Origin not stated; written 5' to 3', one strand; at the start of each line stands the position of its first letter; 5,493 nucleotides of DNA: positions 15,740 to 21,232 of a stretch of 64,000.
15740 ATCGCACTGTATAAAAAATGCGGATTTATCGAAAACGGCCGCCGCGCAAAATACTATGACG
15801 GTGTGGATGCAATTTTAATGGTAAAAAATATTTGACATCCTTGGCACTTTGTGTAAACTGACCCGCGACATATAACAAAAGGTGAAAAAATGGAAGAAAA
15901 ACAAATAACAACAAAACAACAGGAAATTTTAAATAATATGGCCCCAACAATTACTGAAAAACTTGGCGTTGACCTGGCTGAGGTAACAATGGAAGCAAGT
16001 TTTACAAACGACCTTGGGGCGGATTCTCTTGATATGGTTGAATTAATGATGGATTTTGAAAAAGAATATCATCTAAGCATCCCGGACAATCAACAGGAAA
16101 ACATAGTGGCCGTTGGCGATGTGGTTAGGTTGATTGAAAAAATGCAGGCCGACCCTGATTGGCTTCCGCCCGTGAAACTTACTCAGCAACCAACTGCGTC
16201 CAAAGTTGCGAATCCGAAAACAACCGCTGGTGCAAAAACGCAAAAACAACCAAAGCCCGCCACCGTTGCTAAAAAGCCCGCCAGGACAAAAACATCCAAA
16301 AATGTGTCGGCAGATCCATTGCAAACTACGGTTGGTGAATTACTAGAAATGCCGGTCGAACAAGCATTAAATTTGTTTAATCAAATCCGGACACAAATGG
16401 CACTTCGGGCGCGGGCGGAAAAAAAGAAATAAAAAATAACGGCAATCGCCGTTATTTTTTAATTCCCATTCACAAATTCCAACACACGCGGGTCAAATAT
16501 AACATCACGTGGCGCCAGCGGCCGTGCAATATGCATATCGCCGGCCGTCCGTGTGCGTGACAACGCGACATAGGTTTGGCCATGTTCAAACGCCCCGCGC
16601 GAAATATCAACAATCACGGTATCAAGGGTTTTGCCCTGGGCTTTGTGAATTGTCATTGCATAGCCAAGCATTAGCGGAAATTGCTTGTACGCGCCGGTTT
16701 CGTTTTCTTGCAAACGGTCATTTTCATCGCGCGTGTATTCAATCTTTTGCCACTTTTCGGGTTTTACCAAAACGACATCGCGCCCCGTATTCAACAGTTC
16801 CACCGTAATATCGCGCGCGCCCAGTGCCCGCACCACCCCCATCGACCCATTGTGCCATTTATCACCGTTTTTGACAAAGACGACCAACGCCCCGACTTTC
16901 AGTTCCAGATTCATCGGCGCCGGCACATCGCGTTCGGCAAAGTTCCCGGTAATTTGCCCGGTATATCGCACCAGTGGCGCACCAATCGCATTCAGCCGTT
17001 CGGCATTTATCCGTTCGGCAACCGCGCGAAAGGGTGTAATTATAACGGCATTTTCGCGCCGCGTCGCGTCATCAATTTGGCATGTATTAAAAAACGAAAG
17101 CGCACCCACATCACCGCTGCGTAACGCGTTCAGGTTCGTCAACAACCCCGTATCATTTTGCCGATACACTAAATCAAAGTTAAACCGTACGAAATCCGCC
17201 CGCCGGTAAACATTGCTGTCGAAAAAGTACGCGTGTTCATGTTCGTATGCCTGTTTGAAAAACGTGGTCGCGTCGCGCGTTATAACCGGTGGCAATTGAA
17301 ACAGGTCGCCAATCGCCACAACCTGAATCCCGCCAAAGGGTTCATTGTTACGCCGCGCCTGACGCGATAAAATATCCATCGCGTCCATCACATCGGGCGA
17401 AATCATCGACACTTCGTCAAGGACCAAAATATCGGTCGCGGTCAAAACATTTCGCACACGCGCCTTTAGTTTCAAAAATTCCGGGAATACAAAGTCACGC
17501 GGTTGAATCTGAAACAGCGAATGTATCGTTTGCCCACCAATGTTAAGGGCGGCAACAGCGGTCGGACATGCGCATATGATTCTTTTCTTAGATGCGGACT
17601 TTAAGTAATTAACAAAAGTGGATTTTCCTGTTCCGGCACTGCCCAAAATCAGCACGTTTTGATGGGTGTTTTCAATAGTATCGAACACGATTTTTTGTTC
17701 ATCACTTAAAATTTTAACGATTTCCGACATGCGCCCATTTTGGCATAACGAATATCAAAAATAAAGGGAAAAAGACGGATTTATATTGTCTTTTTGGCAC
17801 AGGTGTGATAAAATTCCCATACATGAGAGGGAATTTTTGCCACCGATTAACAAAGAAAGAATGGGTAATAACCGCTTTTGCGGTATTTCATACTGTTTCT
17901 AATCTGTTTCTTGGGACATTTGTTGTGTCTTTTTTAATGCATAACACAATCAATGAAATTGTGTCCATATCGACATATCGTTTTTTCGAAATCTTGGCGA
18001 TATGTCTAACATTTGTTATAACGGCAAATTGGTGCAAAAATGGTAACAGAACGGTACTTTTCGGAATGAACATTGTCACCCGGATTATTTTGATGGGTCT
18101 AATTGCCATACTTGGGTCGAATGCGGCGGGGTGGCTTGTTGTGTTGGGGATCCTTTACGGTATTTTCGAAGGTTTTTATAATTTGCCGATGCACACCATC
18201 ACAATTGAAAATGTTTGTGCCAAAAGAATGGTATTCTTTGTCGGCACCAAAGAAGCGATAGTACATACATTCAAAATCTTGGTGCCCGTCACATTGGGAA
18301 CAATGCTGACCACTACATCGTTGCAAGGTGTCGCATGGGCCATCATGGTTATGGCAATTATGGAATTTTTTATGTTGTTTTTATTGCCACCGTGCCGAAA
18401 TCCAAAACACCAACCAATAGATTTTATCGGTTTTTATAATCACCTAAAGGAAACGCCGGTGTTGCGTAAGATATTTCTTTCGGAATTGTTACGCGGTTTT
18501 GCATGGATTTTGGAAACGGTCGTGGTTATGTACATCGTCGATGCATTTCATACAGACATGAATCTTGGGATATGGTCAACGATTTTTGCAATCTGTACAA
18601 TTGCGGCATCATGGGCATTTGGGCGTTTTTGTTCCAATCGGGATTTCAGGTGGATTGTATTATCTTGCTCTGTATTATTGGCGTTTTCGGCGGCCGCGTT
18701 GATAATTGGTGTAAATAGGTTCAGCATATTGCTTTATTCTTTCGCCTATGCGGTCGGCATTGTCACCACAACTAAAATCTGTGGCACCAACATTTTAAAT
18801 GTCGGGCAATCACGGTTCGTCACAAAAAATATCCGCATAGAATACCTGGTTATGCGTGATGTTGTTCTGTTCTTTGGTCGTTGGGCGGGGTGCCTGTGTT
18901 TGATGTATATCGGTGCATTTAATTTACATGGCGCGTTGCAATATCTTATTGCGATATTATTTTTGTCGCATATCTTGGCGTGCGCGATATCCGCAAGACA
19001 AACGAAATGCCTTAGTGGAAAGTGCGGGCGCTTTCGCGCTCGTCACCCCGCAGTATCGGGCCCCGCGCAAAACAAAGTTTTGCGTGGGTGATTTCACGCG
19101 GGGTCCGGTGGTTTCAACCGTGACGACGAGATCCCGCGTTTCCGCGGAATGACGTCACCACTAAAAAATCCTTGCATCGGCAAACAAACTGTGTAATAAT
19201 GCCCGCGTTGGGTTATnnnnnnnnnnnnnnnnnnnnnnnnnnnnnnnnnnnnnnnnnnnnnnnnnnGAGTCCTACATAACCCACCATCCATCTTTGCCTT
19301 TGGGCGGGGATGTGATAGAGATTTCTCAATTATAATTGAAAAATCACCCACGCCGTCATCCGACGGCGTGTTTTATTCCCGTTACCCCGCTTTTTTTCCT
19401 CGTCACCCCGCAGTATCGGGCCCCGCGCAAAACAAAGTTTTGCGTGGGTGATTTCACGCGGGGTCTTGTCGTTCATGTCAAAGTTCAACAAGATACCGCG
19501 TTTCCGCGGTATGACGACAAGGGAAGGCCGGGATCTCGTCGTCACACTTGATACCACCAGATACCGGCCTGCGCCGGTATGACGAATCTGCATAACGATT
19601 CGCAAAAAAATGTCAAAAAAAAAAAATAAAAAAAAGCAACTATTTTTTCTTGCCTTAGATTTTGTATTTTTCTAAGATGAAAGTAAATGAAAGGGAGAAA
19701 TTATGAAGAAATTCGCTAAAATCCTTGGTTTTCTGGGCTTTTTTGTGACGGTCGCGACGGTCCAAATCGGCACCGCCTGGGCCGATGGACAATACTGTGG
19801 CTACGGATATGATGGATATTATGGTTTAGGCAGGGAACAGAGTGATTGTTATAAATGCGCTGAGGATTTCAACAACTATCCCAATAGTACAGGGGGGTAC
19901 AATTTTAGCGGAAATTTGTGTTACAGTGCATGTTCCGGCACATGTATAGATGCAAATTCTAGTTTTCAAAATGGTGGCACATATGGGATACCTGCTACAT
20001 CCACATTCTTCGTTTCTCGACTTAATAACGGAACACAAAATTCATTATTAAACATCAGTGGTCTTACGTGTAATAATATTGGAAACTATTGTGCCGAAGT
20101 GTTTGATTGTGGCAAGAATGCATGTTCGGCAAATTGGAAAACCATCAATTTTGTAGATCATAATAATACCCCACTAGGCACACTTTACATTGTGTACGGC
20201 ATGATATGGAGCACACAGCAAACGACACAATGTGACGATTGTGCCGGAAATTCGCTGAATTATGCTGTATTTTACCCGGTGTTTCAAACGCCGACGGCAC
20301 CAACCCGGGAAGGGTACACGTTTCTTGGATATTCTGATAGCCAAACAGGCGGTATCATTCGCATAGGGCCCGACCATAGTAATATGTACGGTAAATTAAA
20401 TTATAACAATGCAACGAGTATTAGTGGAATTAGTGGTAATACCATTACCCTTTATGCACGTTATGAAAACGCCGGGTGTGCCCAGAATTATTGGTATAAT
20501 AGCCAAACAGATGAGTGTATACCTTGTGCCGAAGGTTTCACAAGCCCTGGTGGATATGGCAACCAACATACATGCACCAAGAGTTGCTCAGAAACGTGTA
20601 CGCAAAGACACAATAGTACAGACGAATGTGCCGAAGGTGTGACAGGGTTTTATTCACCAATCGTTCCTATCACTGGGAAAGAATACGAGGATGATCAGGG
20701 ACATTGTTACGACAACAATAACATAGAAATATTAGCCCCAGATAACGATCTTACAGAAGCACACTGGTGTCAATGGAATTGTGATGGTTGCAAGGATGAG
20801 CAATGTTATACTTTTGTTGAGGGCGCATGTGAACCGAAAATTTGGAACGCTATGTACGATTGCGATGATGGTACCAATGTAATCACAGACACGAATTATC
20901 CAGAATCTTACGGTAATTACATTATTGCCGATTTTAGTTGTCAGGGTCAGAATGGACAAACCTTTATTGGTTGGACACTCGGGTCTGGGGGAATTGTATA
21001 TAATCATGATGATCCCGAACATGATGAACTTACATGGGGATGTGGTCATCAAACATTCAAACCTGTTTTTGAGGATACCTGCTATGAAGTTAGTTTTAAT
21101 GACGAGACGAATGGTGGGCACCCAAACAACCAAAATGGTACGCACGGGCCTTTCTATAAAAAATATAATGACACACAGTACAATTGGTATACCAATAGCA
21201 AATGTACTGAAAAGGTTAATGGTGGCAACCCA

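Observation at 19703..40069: Uninterrupted 20.4-kb gene for a 6788-aa secreted Cys-rich mosaic protein in a small diderm genome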

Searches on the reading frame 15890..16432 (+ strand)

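Call 10: search_protein_families(library=pfam, proteins=[window:15890-16432:+], max_evalue=0.001)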
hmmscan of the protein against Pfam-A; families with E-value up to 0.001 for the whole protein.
window:15890-16432:+ (180 aa): 2 families
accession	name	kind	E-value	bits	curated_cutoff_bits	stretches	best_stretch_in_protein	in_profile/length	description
PF00550.31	PP-binding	-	5.8e-09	36.5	20.8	1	21-81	7-66/67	Phosphopantetheine attachment site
PF23297.2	ACP_SdgA_C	-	0.00036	21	27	1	7-84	5-81/95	Highly reducing polyketide synthase sdgA, C-terminal ACP domain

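Call 11: search_protein_families(library=ncbifam, proteins=[window:15890-16432:+], max_evalue=0.001)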
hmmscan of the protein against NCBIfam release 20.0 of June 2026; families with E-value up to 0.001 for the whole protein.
window:15890-16432:+ (180 aa): 15 families
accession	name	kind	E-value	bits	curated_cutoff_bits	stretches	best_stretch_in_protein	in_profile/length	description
NF002148.0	PRK00982.1-2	subfamily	1.2e-26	92.3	71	1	10-86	2-78/79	acyl carrier protein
NF002151.0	PRK00982.1-5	equivalog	3.8e-26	91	92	1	12-86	3-77/78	acyl carrier protein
TIGR00517.1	acyl_carrier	equivalog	2.3e-23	81.8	70.45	1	11-85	2-76/77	acyl carrier protein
NF002150.0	PRK00982.1-4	subfamily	5e-22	77.9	66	1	9-86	2-79/80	acyl carrier protein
NF002147.0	PRK00982.1-1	equivalog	1.8e-20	72.5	84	1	8-87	3-82/83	acyl carrier protein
NF002149.0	PRK00982.1-3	equivalog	2.5e-20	72.2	106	1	17-85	8-76/78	acyl carrier protein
NF040636.1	AcpM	exception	1.4e-18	66.7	146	1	9-88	2-81/93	meromycolate extension acyl carrier protein AcpM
NF009104.0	PRK12449.1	equivalog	1.8e-13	50.2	70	1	10-83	3-76/80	acyl carrier protein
NF003757.0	PRK05350.1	equivalog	8.1e-09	35.5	65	1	8-87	2-81/83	acyl carrier protein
NF006031.0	PRK08172.1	equivalog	7e-08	33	76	1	20-84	12-76/82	acyl carrier protein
NF058660.1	cispen_ACP_AmcB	equivalog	2.5e-07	30.8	80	1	25-86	14-79/80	cispentacin biosynthesis acyl carrier protein AmcB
NF005079.0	PRK06508.1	equivalog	1e-05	25.8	83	1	14-78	5-69/93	acyl carrier protein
NF005798.0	PRK07639.1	equivalog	0.00015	22.1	100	1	12-86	5-82/91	petrobactin biosynthesis protein AsbD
NF006617.0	PRK09184.1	subfamily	0.0006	19.8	70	1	4-74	5-79/96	phosphopantetheine-binding protein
NF005480.0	PRK07081.1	equivalog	0.00072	19.5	72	0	24-68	14-57/83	acyl carrier protein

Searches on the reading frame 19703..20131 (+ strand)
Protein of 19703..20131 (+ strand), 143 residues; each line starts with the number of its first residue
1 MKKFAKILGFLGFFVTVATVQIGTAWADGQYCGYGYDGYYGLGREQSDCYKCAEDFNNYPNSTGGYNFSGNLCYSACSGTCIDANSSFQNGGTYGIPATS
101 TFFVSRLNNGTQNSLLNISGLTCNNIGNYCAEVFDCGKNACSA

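Call 28: search_protein_families(library=pfam, alignment_id=A2, max_evalue=0.1)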
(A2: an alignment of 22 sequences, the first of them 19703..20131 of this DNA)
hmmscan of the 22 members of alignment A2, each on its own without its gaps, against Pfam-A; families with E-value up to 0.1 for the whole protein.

A. member 1, window:19703-20131:+ (143 aa): 1 family
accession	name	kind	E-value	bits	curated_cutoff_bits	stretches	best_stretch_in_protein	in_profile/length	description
PF16234.10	DUF4892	-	0.0019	18.1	28.8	1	76-129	95-148/183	Domain of unknown function (DUF4892)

B. families by the number of members that match (of 22 scanned): 16 families
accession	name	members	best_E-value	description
PF23091.2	TNFR_ELAPOR1_6th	3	2.2e-05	ELAPOR1-like, TNF receptor-like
PF07699.19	Ephrin_rec_like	2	4.7e-08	Tyrosine-protein kinase ephrin type A/B receptor-like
PF12662.13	cEGF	2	0.0024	Complement Clr-like EGF-like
PF07562.20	NCD3G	2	0.0066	Nine Cysteines Domain of family 3 GPCR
PF09479.16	Flg_new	1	5.4e-07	Listeria-Bacteroides repeat domain (List_Bact_rpt)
PF06247.17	Plasmod_Pvs28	1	0.00028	Pvs28 EGF domain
PF25387.1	ADGRF3_N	1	0.0014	ADGRF3-like, N-terminal domain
PF12947.13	EGF_3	1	0.0015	EGF domain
PF16234.10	DUF4892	1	0.0019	Domain of unknown function (DUF4892)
PF23580.1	Znf_XAF1_N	1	0.0086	XIAP-associated factor 1-like, N-terminal zinc finger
PF06422.18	PDR_CDR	1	0.0099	CDR ABC transporter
PF20626.4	EGF_Sp38_C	1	0.021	Zona-pellucida-binding protein (Sp38) C-terminal EGF-like domain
PF21671.2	CPL1-like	1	0.052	Protein CPL1-like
PF14670.12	FXa_inhibition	1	0.057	Coagulation Factor Xa inhibitory site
PF12946.13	EGF_MSP1_1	1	0.058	MSP1 EGF domain 1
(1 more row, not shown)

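Call 91: search_protein_families(library=ncbifam, proteins=[window:19703-20131:+], max_evalue=0.1)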
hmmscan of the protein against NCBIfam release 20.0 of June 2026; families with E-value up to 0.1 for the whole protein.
window:19703-20131:+ (143 aa): 0 families

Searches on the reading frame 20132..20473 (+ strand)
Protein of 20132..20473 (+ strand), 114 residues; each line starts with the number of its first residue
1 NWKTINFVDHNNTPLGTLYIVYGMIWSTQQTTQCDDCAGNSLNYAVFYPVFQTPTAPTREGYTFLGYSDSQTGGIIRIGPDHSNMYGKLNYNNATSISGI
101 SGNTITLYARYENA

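Call 27: search_protein_families(library=pfam, alignment_id=A1, max_evalue=0.01)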
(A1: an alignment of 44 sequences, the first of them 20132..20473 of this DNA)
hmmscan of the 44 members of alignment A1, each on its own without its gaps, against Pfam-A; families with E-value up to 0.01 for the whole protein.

A. member 1, window:20132-20473:+ (114 aa): 1 family
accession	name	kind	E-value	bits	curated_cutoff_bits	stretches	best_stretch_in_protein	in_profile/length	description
PF09479.16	Flg_new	-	0.00094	19.7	27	1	52-73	23-44/65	Listeria-Bacteroides repeat domain (List_Bact_rpt)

B. families by the number of members that match (of 44 scanned): 3 families
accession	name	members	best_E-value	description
PF09479.16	Flg_new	12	2e-07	Listeria-Bacteroides repeat domain (List_Bact_rpt)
PF18998.6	Flg_new_2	2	7.2e-05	Divergent InlB B-repeat domain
PF02929.23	Bgal_small_N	1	0.0028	Beta galactosidase small chain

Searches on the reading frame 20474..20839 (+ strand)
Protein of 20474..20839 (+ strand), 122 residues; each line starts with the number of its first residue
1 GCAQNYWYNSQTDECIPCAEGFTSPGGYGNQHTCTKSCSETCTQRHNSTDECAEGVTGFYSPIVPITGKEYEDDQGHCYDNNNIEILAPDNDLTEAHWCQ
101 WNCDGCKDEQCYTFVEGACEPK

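Call 83: search_protein_families(library=pfam, proteins=[window:20474-20839:+], max_evalue=0.01)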
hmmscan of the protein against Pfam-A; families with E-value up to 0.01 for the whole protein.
window:20474-20839:+ (122 aa): 0 families

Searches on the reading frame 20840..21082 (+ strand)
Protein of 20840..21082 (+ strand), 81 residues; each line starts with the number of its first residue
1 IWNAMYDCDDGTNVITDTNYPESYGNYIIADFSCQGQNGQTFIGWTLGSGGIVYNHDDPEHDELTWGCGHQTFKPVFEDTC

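Call 90: search_solved_structures(query=A5, max_evalue=1)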
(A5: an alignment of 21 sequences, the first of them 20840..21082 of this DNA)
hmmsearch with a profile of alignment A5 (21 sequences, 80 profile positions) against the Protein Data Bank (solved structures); distinct sequences matched with E-value up to 1: 3.
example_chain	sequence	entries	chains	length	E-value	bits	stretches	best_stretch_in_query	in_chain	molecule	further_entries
2y5p_A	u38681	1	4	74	0.051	17.6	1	2-77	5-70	INTERNALIN B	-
9qr5_A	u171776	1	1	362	0.6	14.2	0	2-76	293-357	Internalin B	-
7nms_A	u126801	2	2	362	0.93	13.5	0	2-76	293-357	Internalin B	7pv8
